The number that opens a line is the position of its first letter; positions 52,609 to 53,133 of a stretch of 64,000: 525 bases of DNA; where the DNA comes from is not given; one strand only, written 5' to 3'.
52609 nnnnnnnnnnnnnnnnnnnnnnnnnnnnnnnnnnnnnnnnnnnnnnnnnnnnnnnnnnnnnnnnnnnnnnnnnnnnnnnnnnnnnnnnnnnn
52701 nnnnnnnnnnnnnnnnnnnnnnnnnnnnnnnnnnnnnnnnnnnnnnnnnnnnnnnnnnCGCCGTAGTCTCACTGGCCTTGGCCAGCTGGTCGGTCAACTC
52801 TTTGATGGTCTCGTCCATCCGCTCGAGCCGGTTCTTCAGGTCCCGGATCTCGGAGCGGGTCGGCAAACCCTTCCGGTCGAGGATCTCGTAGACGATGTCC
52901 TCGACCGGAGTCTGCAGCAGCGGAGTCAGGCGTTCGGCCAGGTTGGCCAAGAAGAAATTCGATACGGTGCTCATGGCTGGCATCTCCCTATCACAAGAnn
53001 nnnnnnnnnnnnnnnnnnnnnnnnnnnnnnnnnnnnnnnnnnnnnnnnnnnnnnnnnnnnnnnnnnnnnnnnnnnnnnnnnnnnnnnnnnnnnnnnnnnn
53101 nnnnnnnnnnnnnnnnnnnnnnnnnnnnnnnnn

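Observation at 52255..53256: PhaF/PhaI-like phasin pair in which the PhaF-like member carries an inserted Zn-ribbon and β domain before its histone-H1-like tail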

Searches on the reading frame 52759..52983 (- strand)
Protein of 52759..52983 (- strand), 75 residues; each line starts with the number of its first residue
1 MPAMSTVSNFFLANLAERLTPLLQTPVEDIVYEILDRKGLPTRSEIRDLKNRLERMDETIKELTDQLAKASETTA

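Call 18: find_homologous_proteins(query=A2, max_evalue=0.01)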
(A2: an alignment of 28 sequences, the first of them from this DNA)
Query A2 (28 sequences) (75 aa, profile of the alignment): 65 proteins with E <= 0.01 among 487 candidates.
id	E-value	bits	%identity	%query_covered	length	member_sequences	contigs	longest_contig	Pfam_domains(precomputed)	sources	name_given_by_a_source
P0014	7.9e-27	111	36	88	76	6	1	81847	-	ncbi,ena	-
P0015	1.4e-26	110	38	85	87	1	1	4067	-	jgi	jgi:hypothetical protein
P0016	2.2e-26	109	38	96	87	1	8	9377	-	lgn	-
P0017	2.5e-26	109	34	81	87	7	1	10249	-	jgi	jgi:hypothetical protein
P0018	2.6e-26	109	37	96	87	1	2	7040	-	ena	-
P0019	2.8e-26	109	35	96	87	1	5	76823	-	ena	-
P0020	4.6e-26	108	34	89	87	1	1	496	-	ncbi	-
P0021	7.9e-26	107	36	85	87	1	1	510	-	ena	-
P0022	1.1e-25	107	36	85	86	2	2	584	-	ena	-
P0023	1.3e-25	107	36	81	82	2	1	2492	-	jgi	-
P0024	1.6e-25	106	36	81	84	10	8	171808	-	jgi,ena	-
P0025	1.7e-25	106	34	81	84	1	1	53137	-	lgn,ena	-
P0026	1.8e-25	106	34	81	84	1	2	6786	-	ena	-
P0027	1.8e-25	106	36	81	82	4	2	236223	-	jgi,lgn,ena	-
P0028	2.9e-25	106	34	89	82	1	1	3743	-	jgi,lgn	jgi:hypothetical protein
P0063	8.5e-21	91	39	91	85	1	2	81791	-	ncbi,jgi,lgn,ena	-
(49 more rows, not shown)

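Call 30: search_protein_representatives(alignment_id=A3)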
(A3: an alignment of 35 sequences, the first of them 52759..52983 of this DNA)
Query: 35 sequences, 243 profile positions. Proteins with E-value up to 0.001 (for the whole library): 5409; up to 1e-10: 638; up to 1e-30: 22. The best 150 are listed.
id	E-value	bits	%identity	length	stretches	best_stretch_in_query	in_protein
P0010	2.5e-99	348.5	-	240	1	1-239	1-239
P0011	3.6e-84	298.8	-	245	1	1-213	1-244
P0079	2.4e-65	237.2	-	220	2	84-208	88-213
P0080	1.3e-55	205.3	-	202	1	6-198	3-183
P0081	4.4e-49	183.9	-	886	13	117-157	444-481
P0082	1.7e-38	149.2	-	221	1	20-208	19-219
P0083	7.9e-38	147.1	-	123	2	1-87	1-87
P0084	4.0e-36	141.5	-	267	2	44-161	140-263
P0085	3.5e-35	138.4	-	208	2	1-125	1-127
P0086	1.2e-34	136.6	-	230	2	43-202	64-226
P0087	2.2e-33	132.5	-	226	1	1-187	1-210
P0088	4.5e-33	131.5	-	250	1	1-188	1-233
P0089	1.0e-32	130.4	-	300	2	92-195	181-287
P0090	1.3e-32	130.0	-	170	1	1-161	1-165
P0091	4.0e-32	128.4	-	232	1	1-187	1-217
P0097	4.7e-31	124.9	-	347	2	71-189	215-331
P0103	2.8e-29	119.1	-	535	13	127-156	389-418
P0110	6.2e-28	114.7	-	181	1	1-161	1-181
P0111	1.2e-27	113.8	-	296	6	116-156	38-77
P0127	7.9e-25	104.5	-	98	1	126-199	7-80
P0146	5.1e-23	98.6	-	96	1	130-211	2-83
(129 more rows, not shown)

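Call 32: search_protein_families(library=pfam, proteins=[P0081, P0103, P0111, P0088, P0089, P0097, P0084, P0082, P0127, P0146], max_evalue=0.1)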
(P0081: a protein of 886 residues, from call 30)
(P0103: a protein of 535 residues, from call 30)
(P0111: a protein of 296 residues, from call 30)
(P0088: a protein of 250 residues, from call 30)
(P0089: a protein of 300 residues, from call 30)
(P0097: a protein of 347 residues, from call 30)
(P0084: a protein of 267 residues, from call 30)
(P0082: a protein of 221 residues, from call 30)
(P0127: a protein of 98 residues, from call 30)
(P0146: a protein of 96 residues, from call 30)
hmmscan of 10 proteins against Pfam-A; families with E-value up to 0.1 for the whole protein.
P0081 (886 aa): 5 families
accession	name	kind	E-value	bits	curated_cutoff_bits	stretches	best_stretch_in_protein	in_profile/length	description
PF13392.12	HNH_3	-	2.9e-11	43.3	24.8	2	616-657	5-45/46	HNH endonuclease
PF24906.1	Zf_WRKY19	-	1.8e-10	40.9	27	1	837-855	4-22/24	WRKY19 zinc finger domain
PF05551.17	zf-His_Me_endon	-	1.3e-09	38.7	27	2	632-660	66-94/131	Zinc-binding loop region of homing endonuclease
PF20869.2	FAM186A_PQQAQ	-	0.005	16.9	45.7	0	682-706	16-40/42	FAM186A, PQQAQ repeat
PF16159.10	FOXP-CC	-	0.012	16.5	28.9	0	241-281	3-43/69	FOXP coiled-coil domain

P0103 (535 aa): 2 families
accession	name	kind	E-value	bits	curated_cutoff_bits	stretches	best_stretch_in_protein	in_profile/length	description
PF24906.1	Zf_WRKY19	-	5.9e-14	52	27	2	391-411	2-22/24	WRKY19 zinc finger domain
PF13454.12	NAD_binding_9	-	0.088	13.2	21.8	0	281-344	66-128/155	FAD-NAD(P)-binding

P0111 (296 aa): 1 family
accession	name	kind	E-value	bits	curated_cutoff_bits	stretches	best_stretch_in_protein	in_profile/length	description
PF24906.1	Zf_WRKY19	-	0.025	14.8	27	1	119-137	2-20/24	WRKY19 zinc finger domain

P0088 (250 aa): 10 families
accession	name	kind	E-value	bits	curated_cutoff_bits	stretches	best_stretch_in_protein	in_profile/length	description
PF06009.19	Laminin_II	-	0.0047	17.4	33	1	44-119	13-89/138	Laminin Domain II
PF10805.13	DUF2730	-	0.015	15.8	24.9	0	36-71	58-93/102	Protein of unknown function (DUF2730)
PF23991.1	DUF7310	-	0.025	15.5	40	1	68-125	22-77/83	Coiled-coil region of unknown function (DUF7310)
PF10046.14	BLOC1_2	-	0.027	15.3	33.4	1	58-97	40-79/96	Biogenesis of lysosome-related organelles complex-1 subunit 2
PF05565.16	Sipho_Gp157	-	0.039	14.4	28.6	1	42-130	24-113/162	Siphovirus Gp157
PF04108.17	ATG17_like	-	0.059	13.3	43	0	44-140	176-277/355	Autophagy protein ATG17-like domain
PF02403.27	Seryl_tRNA_N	-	0.062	14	28.2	0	31-95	33-100/108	Seryl-tRNA synthetase N-terminal domain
PF06103.16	DUF948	-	0.063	13.9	37.2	0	42-96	27-81/89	Bacterial protein of unknown function (DUF948)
PF05531.17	NPV_P10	-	0.069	14.1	29.8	0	40-98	10-64/75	Nucleopolyhedrovirus P10 protein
PF09998.14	DUF2239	-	0.075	13.3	25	0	53-97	99-143/182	Uncharacterized protein conserved in bacteria (DUF2239)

P0089 (300 aa): 3 families
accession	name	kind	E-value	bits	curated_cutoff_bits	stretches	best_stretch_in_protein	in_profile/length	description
PF24906.1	Zf_WRKY19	-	0.0043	17.3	27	1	223-242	3-22/24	WRKY19 zinc finger domain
PF10805.13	DUF2730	-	0.015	15.8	24.9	0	36-68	58-90/102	Protein of unknown function (DUF2730)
PF09311.16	Rab5-bind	-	0.021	14.7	33.6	1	41-116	41-117/307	Rabaptin-like protein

P0097 (347 aa): 17 families
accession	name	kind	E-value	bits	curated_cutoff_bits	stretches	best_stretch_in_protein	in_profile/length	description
PF24906.1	Zf_WRKY19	-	1.4e-05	25.2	27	1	272-290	4-22/24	WRKY19 zinc finger domain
PF16526.10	CLZ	-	0.0024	18.7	26.7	1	69-115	24-71/71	C-terminal leucine zipper domain of cyclic nucleotide-gated channels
PF06722.18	EryCIII-like_C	-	0.0052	17.2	31.7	0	123-178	62-118/145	Erythromycin biosynthesis protein CIII-like, C-terminal domain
PF04100.18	Vps53_N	-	0.021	14.3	26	1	37-115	13-92/372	Vps53, N-terminal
PF10805.13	DUF2730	-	0.022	15.3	24.9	0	36-70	58-92/102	Protein of unknown function (DUF2730)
PF06103.16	DUF948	-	0.034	14.8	37.2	1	42-105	27-87/89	Bacterial protein of unknown function (DUF948)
PF05008.21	V-SNARE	-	0.039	14.8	25.9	0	61-89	35-63/92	Vesicle transport v-SNARE protein N-terminus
PF10498.14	IFT57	-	0.042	13.3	40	1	38-117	272-347/360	Intra-flagellar transport protein 57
PF06160.17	EzrA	-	0.046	12.4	39.6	1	39-115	99-176/557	Septation ring formation regulator, EzrA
PF05531.17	NPV_P10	-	0.049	14.5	29.8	0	40-100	10-66/75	Nucleopolyhedrovirus P10 protein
PF07889.17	DUF1664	-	0.051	14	34.6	0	43-90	75-122/124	Protein of unknown function (DUF1664)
PF06009.19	Laminin_II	-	0.054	14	33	0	44-131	13-97/138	Laminin Domain II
PF13851.11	GAS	-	0.055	13.3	32.3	1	39-119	31-111/200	Growth-arrest specific micro-tubule binding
PF22456.1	PqqF-like_C_4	-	0.061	13.9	27.5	0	204-254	44-94/100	PQQ synthase PqqF-like, C-terminal lobe domain 4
PF04129.18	Vps52_CC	-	0.064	13.4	26.5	0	61-130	6-76/173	Vps52/Sac2 family, coiled-coil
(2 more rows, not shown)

P0084 (267 aa): 33 families (the best 25 are shown)
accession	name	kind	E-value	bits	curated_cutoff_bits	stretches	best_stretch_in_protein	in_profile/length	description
PF05531.17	NPV_P10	-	2.9e-06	28.1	29.8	1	87-148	3-60/75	Nucleopolyhedrovirus P10 protein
PF04102.17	SlyX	-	6.4e-05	23.9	30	0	130-176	3-52/67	SlyX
PF04513.17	Baculo_PEP_C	-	0.00014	22.4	38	2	108-149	34-75/140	Baculovirus polyhedron envelope protein, PEP, C terminus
PF06103.16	DUF948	-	0.00014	22.4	37.2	0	101-152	29-80/89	Bacterial protein of unknown function (DUF948)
PF01544.23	CorA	-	0.00026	20.8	27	1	64-158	127-220/292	CorA-like Mg2+ transporter protein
PF07889.17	DUF1664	-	0.00052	20.5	34.6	0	110-178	39-103/124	Protein of unknown function (DUF1664)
PF10805.13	DUF2730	-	0.00059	20.3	24.9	0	36-76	58-98/102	Protein of unknown function (DUF2730)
PF04899.17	MbeD_MobD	-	0.0011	19.5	21.6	0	101-122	45-66/70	MbeD/MobD like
PF14942.11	Muted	-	0.0013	19.4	26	1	111-203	45-138/146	Organelle biogenesis, Muted-like protein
PF06009.19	Laminin_II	-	0.0015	19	33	0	88-169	17-97/138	Laminin Domain II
PF05549.16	Allexi_40kDa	-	0.0028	17.7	26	1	103-218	50-163/271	Allexivirus 40kDa protein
PF15665.10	FAM184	-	0.004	17.3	32.7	1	112-209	114-208/211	Family with sequence similarity 184, A and B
PF13949.11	ALIX_LYPXL_bnd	-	0.0046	16.7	30.8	1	35-178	66-211/295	ALIX V-shaped domain binding to HIV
PF22638.1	FlgK_D1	-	0.0056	16.7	28.6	0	45-87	59-101/233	Flagellar hook-associated protein FlgK helical domain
PF20667.3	Sec10_N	-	0.0072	16.9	27.4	1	108-177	16-89/118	Exocyst complex component Sec10, N-terminal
PF24906.1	Zf_WRKY19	-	0.011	16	27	1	233-251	4-22/24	WRKY19 zinc finger domain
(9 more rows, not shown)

P0082 (221 aa): 2 families
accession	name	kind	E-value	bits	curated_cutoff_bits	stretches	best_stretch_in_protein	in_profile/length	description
PF05597.16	Phasin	-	0.055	14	28.8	1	19-59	84-124/126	Poly(hydroxyalcanoate) granule associated protein (phasin)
PF24906.1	Zf_WRKY19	-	0.081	13.2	27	0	142-160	4-22/24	WRKY19 zinc finger domain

P0127 (98 aa): 2 families
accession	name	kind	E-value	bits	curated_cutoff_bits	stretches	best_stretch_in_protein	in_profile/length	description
PF24906.1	Zf_WRKY19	-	0.0012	19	27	1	12-30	4-22/24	WRKY19 zinc finger domain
PF08402.16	TOBE_2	-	0.03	14.9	21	1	60-96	16-52/76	TOBE domain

P0146 (96 aa): 4 families
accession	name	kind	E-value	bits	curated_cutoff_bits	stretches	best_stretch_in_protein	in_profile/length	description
PF22483.2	Mu-transpos_C_2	-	0.0015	18.6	27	1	30-68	12-50/73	Mu transposase, C-terminal domain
PF24906.1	Zf_WRKY19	-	0.0094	16.2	27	1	2-21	3-22/24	WRKY19 zinc finger domain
PF09840.14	DUF2067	-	0.028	14.5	24.9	1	57-94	25-62/187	Uncharacterized protein conserved in archaea (DUF2067)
PF11495.14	Regulator_TrmB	-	0.091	12.4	22.2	1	50-94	149-194/233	Archaeal transcriptional regulator TrmB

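Call 36: find_encoding_contigs(protein=P0087, flank=8000, max_places=2)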
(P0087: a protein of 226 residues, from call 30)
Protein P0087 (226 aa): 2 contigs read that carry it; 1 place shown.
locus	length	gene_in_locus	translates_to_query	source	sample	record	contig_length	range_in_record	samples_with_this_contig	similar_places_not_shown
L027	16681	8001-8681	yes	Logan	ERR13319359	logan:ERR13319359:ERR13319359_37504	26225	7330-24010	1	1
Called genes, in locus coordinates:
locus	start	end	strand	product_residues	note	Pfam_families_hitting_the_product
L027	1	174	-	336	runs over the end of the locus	PF00814:TsaD, PF22521:HypF_C_2 (weak)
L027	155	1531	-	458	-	PF13435:Cytochrome_C554, PF14522:Cytochrome_C7 (faint)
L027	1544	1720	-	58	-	-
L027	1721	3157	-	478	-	PF14238:DUF4340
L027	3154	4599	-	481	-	PF09822:ABC_transp_aux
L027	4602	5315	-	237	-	PF01061:ABC2_membrane (weak), PF12679:ABC2_membrane_2, PF12698:ABC2_membrane_3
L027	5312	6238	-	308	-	PF00005:ABC_tran, PF13304:AAA_21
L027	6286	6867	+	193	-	-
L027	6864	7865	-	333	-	-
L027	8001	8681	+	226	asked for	-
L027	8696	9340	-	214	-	PF02517:Rce1-like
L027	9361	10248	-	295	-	PF02540:NAD_synthase (weak)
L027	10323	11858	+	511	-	-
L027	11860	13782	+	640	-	PF00512:HisKA, PF02518:HATPase_c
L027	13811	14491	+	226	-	PF00072:Response_reg, PF00486:Trans_reg_C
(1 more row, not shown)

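Call 39: search_protein_families(library=pfam, alignment_id=A2, max_evalue=1)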
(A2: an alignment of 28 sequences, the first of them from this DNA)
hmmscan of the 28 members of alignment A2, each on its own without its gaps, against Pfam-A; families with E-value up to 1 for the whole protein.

A. member 1, seq(75 aa): 14 families
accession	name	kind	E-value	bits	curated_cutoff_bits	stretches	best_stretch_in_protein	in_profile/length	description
PF05597.16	Phasin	-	0.0015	19.1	28.8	1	23-64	84-125/126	Poly(hydroxyalcanoate) granule associated protein (phasin)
PF24627.1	PUMA_CC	-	0.0094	16.4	30.1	1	37-70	8-41/74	PUMA coiled-coil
PF09712.15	PHA_synth_III_E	-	0.016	14.9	25.7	1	28-62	275-309/311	Poly(R)-hydroxyalkanoic acid synthase subunit (PHA_synth_III_E)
PF05872.18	HerA_C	-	0.019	14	22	1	7-74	113-177/502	Helicase HerA-like C-terminal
PF11488.14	Lge1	-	0.023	15.3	25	1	31-69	3-41/71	Transcriptional regulatory protein LGE1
PF18504.6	Csm1_N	-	0.029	15.2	26.3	1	35-73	32-70/70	Csm1 N-terminal domain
PF10779.14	XhlA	-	0.03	14.9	34.7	1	45-73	19-47/67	Haemolysin XhlA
PF24531.2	ANC1_spectrin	-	0.038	14.8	27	1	12-70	43-88/95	Nuclear anchorage protein 1, spectrin repeat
PF05659.16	RPW8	-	0.046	13.8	30.4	1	41-71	46-76/139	Arabidopsis broad-spectrum mildew resistance protein RPW8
PF10805.13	DUF2730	-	0.08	13.5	24.9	1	38-72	57-91/102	Protein of unknown function (DUF2730)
PF16421.10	E2F_CC-MB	-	0.14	12.7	33.9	1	43-73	2-32/96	E2F transcription factor CC-MB domain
PF00103.25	Hormone_1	-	0.15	12.2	22.7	1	12-72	94-156/215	Somatotropin hormone family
PF16808.10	PKcGMP_CC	-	0.15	12.1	35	1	46-69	10-33/35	Coiled-coil N-terminus of cGMP-dependent protein kinase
PF04508.17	Pox_A_type_inc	-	0.74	10.2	21.4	1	43-54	7-18/23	Viral A-type inclusion protein repeat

B. families by the number of members that match (of 28 scanned): 54 families (the first 25 are shown)
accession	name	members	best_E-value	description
PF05597.16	Phasin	19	0.00033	Poly(hydroxyalcanoate) granule associated protein (phasin)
PF09712.15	PHA_synth_III_E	17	0.0012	Poly(R)-hydroxyalkanoic acid synthase subunit (PHA_synth_III_E)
PF10805.13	DUF2730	10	0.0063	Protein of unknown function (DUF2730)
PF23991.1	DUF7310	6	0.0017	Coiled-coil region of unknown function (DUF7310)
PF13600.11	DUF4140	5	0.028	N-terminal domain of unknown function (DUF4140)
PF11488.14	Lge1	4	0.012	Transcriptional regulatory protein LGE1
PF16526.10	CLZ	3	0.00029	C-terminal leucine zipper domain of cyclic nucleotide-gated channels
PF05531.17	NPV_P10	3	0.01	Nucleopolyhedrovirus P10 protein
PF04949.18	Transcrip_act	3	0.013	Transcriptional activator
PF08954.16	Trimer_CC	3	0.014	Trimerisation motif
PF08286.16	Spc24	3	0.015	Spc24 subunit of Ndc80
PF24627.1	PUMA_CC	2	0.0094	PUMA coiled-coil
PF18504.6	Csm1_N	2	0.018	Csm1 N-terminal domain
PF05872.18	HerA_C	2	0.019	Helicase HerA-like C-terminal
PF05659.16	RPW8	2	0.046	Arabidopsis broad-spectrum mildew resistance protein RPW8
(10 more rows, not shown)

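Call 58: find_encoding_contigs(protein=P0063, flank=3000, max_places=6)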
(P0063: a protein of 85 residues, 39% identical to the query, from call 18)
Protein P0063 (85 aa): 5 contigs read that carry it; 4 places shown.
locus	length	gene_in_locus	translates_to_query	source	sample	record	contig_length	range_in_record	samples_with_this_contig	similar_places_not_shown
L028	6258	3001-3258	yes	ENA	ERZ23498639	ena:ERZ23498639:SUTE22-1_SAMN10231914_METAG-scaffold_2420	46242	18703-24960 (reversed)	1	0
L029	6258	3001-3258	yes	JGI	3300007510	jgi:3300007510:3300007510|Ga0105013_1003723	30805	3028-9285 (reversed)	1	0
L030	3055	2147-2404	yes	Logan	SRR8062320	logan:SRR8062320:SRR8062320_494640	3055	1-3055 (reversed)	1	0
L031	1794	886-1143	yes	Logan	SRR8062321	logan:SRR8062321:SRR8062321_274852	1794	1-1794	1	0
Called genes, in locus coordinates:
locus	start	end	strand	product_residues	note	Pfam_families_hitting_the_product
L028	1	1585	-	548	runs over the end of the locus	-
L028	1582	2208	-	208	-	-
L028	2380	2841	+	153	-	-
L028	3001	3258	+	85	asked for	-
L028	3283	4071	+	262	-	-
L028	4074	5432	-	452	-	PF04389:Peptidase_M28 (weak), PF01546:Peptidase_M20, PF07687:M20_dimer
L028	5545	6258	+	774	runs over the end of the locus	PF13646:HEAT_2 (weak)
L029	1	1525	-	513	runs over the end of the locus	PF13248:Zn_ribbon_3 (faint), PF04280:Tim44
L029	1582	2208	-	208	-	-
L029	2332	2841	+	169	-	-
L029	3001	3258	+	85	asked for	-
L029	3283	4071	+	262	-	-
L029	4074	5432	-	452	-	PF04389:Peptidase_M28 (weak), PF01546:Peptidase_M20, PF07687:M20_dimer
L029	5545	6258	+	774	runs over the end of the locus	PF13646:HEAT_2 (weak)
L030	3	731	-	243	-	?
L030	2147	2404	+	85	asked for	-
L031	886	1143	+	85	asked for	-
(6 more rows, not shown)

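Call 66: search_protein_families(library=ncbifam, alignment_id=A2, max_evalue=1)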
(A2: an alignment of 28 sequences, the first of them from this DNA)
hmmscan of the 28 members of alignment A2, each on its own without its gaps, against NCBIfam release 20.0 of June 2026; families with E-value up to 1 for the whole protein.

A. member 1, seq(75 aa): 4 families
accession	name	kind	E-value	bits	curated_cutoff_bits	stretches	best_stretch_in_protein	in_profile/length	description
TIGR01834.1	PHA_synth_III_E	subfamily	5.5e-05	22.8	154.95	1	26-72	275-321/324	class III poly(R)-hydroxyalkanoic acid synthase subunit PhaE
TIGR01837.1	PHA_granule_1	subfamily_domain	0.00055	20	94.7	1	23-65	75-117/118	poly(hydroxyalkanoate) granule-associated protein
TIGR03545.1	TIGR03545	subfamily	0.0017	17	173.35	1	19-73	140-193/556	TIGR03545 family protein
NF038218.1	IcmG_DotF_IVB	equivalog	0.078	12.6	200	1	42-71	136-165/266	type IVB secretion system protein IcmG/DotF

B. families by the number of members that match (of 28 scanned): 12 families
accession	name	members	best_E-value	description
TIGR01837.1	PHA_granule_1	20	9.8e-05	poly(hydroxyalkanoate) granule-associated protein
TIGR01834.1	PHA_synth_III_E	19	8e-06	class III poly(R)-hydroxyalkanoic acid synthase subunit PhaE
TIGR03545.1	TIGR03545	2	0.0017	TIGR03545 family protein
NF053525.1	thylo_ssr2422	2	0.012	ssr2422 family thylakoid membrane protein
NF038218.1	IcmG_DotF_IVB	2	0.074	type IVB secretion system protein IcmG/DotF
NF058554.1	BT_3328_fam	1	0.027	BT3328 family hyaluronic acid endo-lyase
NF049855.1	T3SS_effe_TepP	1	0.062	type III secretion system early effector TepP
TIGR04270.1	Rama_corrin_act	1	0.085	methylamine methyltransferase corrinoid protein reductive activase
NF011591.0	PRK15016.1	1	0.092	isochorismate synthase EntC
TIGR01800.1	cit_synth_II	1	0.095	2-methylcitrate synthase/citrate synthase II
TIGR01149.1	mtrG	1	0.2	tetrahydromethanopterin S-methyltransferase subunit MtrG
NF009006.1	PRK12351.1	1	0.21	bifunctional 2-methylcitrate synthase/citrate synthase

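Call 72: find_encoding_contigs(protein=P0084, flank=6000, max_places=2)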
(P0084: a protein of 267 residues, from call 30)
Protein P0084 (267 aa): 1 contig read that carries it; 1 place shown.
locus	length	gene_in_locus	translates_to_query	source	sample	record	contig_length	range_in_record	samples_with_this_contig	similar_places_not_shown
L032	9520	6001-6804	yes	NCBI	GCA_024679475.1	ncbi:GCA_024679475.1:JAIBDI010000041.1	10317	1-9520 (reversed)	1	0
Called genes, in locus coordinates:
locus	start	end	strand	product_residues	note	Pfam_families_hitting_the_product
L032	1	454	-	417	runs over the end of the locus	?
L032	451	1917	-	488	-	PF09822:ABC_transp_aux, PF14258:DUF4350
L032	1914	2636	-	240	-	PF01061:ABC2_membrane, PF12679:ABC2_membrane_2, PF12698:ABC2_membrane_3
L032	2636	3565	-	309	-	PF00005:ABC_tran, PF13304:AAA_21, PF13732:DrrA1-3_C (weak)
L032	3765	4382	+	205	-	-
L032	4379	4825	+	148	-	PF00583:Acetyltransf_1, PF13673:Acetyltransf_10 (weak), PF13508:Acetyltransf_7 (weak)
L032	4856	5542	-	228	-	-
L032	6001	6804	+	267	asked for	PF05531:NPV_P10 (faint)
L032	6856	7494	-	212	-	PF02517:Rce1-like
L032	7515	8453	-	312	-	PF00733:Asn_synthase (weak), PF02540:NAD_synthase (faint)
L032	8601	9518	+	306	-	?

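Call 73: find_encoding_contigs(protein=P0082, flank=6000, max_places=2)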
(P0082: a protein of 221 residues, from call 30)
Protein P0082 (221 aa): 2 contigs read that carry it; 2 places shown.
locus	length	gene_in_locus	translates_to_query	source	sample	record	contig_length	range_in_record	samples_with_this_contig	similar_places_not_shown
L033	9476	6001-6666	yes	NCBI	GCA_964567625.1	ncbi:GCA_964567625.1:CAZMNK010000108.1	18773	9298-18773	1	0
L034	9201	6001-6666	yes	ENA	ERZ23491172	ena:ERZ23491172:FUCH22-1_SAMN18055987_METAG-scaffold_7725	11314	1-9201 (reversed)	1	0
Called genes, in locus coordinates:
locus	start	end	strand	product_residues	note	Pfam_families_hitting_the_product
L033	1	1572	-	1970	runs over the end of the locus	-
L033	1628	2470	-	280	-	-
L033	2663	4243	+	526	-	PF02310:B12-binding, PF04055:Radical_SAM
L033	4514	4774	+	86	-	-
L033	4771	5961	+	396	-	PF26549:Tricorn_N (faint)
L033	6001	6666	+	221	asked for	-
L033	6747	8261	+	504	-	PF00171:Aldedh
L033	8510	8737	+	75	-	-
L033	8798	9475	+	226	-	?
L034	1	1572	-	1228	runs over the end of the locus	?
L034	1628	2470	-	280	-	-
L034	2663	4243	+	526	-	PF02310:B12-binding, PF04055:Radical_SAM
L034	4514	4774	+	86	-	-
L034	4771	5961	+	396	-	PF26549:Tricorn_N (faint)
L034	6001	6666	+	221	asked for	-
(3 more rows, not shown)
